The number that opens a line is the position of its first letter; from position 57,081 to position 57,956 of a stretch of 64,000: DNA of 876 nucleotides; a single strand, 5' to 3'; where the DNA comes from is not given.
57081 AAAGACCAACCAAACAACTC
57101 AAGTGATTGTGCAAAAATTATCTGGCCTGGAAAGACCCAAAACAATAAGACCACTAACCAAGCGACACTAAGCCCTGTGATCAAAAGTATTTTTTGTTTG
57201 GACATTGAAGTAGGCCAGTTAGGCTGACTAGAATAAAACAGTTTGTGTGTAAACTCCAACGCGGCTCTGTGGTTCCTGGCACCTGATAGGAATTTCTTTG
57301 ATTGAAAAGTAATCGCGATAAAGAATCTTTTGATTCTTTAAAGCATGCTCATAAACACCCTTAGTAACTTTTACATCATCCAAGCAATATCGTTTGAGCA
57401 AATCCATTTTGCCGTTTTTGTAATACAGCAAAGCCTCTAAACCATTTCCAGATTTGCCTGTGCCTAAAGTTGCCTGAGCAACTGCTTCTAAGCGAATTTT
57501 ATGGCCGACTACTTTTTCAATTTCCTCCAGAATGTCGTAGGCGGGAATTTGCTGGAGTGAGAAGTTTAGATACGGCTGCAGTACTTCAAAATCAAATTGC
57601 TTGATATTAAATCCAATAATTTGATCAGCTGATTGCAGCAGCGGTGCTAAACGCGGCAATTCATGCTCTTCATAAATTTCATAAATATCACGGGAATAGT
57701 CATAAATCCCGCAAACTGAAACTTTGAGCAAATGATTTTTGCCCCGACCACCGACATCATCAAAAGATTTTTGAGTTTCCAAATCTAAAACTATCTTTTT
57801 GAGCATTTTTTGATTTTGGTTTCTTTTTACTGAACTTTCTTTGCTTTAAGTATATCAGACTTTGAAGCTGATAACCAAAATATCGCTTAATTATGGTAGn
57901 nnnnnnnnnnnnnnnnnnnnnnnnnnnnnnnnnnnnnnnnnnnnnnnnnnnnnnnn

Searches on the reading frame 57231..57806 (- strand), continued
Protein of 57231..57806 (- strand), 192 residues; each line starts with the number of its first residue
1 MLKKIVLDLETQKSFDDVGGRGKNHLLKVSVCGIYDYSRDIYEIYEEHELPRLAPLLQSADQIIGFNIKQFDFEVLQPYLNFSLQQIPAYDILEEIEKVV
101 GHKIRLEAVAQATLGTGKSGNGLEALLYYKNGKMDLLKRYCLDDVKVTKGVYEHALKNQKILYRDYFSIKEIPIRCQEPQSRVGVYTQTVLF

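Call 98: search_protein_families(library=ncbifam, proteins=[L170:344-1648:-, L184:624-1928:-, window:57231-57806:-], max_evalue=0.00001)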
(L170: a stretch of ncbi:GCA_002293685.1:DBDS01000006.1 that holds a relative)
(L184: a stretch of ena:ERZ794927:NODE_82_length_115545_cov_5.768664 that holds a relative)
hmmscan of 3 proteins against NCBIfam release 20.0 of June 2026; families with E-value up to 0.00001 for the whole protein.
L170:344-1648:- (435 aa): 16 families
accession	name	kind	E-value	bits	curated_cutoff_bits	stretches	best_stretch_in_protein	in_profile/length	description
NF003483.0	PRK05159.1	equivalog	7.1e-149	496.4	353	1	2-435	4-438/438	aspartate--tRNA(Asn) ligase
TIGR00458.1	aspS_nondisc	equivalog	1.5e-118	396.5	368.4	1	11-435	9-428/428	aspartate--tRNA(Asn) ligase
NF003037.0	PRK03932.1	equivalog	3.4e-82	276.8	414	1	3-431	3-447/451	asparagine--tRNA ligase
TIGR00457.1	asnS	equivalog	9.9e-74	248.8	342.6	1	6-433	8-453/455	asparagine--tRNA ligase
NF001750.0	PRK00476.1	equivalog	1.4e-62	211.8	443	2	10-257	14-268/590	aspartate--tRNA ligase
TIGR00459.1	aspS_bact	equivalog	6.3e-53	180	373.85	2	6-262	7-265/586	aspartate--tRNA ligase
NF005052.0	PRK06462.1-1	equivalog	4.8e-38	131.1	368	1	114-422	32-339/353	asparagine synthetase A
NF001756.1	PRK00484.1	subfamily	2.1e-35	122.3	468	1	10-423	47-479/488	lysine--tRNA ligase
TIGR00499.1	lysS_bact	equivalog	2.5e-34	118.8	427.6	1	10-424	49-487/496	lysine--tRNA ligase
NF009460.0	PRK12820.1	equivalog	4e-31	107.9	1379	1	10-235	31-276/723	bifunctional aspartyl-tRNA synthetase/aspartyl/glutamyl-tRNA amidotransferase subunit C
NF005054.0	PRK06462.1-4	equivalog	7.5e-29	100.8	309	1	160-424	59-306/318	asparagine synthetase A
NF009101.0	PRK12445.1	subfamily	5.3e-24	84.6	1026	1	21-425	72-497/505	lysine--tRNA ligase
NF002821.0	PRK02983.1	equivalog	2.5e-20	72.1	742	1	9-423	654-1092/1102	bifunctional lysylphosphatidylglycerol synthetase/lysine--tRNA ligase LysX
TIGR00462.1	genX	equivalog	1.7e-17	63.9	286.9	1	142-424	10-302/304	EF-P lysine aminoacylase EpmA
NF006828.0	PRK09350.1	equivalog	1.1e-11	44.6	264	1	178-424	68-318/325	elongation factor P--(R)-beta-lysine ligase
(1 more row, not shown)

L184:624-1928:- (435 aa): 16 families
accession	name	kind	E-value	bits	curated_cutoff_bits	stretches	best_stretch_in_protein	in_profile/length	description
NF003483.0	PRK05159.1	equivalog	9e-147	489.5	353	1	2-435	4-438/438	aspartate--tRNA(Asn) ligase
TIGR00458.1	aspS_nondisc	equivalog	3.3e-118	395.4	368.4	1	10-435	8-428/428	aspartate--tRNA(Asn) ligase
NF003037.0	PRK03932.1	equivalog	1.2e-78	265.1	414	1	4-431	4-447/451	asparagine--tRNA ligase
TIGR00457.1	asnS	equivalog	7.6e-70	236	342.6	1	11-433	13-453/455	asparagine--tRNA ligase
NF001750.0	PRK00476.1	equivalog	6.4e-60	203.1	443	2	11-259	15-271/590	aspartate--tRNA ligase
TIGR00459.1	aspS_bact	equivalog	1e-49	169.4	373.85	2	11-256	13-262/586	aspartate--tRNA ligase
NF005052.0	PRK06462.1-1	equivalog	3.4e-38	131.6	368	1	114-423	32-340/353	asparagine synthetase A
TIGR00499.1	lysS_bact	equivalog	3.4e-34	118.3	427.6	1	11-424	50-487/496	lysine--tRNA ligase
NF001756.1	PRK00484.1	subfamily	1.2e-33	116.5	468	1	11-423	48-479/488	lysine--tRNA ligase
NF009460.0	PRK12820.1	equivalog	6.1e-30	104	1379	2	10-236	31-277/723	bifunctional aspartyl-tRNA synthetase/aspartyl/glutamyl-tRNA amidotransferase subunit C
NF005054.0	PRK06462.1-4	equivalog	1e-28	100.4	309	1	160-424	59-306/318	asparagine synthetase A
NF009101.0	PRK12445.1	subfamily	4e-25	88.3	1026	1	17-425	68-497/505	lysine--tRNA ligase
NF002821.0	PRK02983.1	equivalog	2.4e-19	68.9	742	1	11-423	656-1092/1102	bifunctional lysylphosphatidylglycerol synthetase/lysine--tRNA ligase LysX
TIGR00462.1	genX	equivalog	4.8e-17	62.4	286.9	1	141-424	9-302/304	EF-P lysine aminoacylase EpmA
NF006828.0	PRK09350.1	equivalog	3.7e-12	46.1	264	1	178-424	68-318/325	elongation factor P--(R)-beta-lysine ligase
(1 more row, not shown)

window:57231-57806:- (192 aa): 0 families

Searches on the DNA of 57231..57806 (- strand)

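Call 97: search_rna_families(sources=[L162, L168, L169, L170, L180, L184, L189, L190, L191, L193, L081, L082], threshold=gathering)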
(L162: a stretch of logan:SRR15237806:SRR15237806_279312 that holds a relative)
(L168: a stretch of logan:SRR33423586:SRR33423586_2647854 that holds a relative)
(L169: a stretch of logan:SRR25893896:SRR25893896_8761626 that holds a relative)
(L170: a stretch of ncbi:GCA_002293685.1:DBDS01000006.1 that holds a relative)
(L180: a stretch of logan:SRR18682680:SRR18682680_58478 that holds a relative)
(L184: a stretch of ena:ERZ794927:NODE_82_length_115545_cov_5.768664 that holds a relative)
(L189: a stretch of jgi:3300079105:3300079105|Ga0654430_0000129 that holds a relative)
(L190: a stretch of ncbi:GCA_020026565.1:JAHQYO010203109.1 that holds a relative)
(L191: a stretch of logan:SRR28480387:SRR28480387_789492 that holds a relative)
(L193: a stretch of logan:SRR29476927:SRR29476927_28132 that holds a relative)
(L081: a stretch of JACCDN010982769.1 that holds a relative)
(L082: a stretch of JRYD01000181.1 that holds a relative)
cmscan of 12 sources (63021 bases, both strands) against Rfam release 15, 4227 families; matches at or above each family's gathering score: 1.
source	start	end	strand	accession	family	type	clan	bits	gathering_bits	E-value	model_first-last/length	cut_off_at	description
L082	6399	6470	+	RF00005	tRNA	Gene; tRNA;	CL00001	63.8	29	1.6e-11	1-71/71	no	tRNA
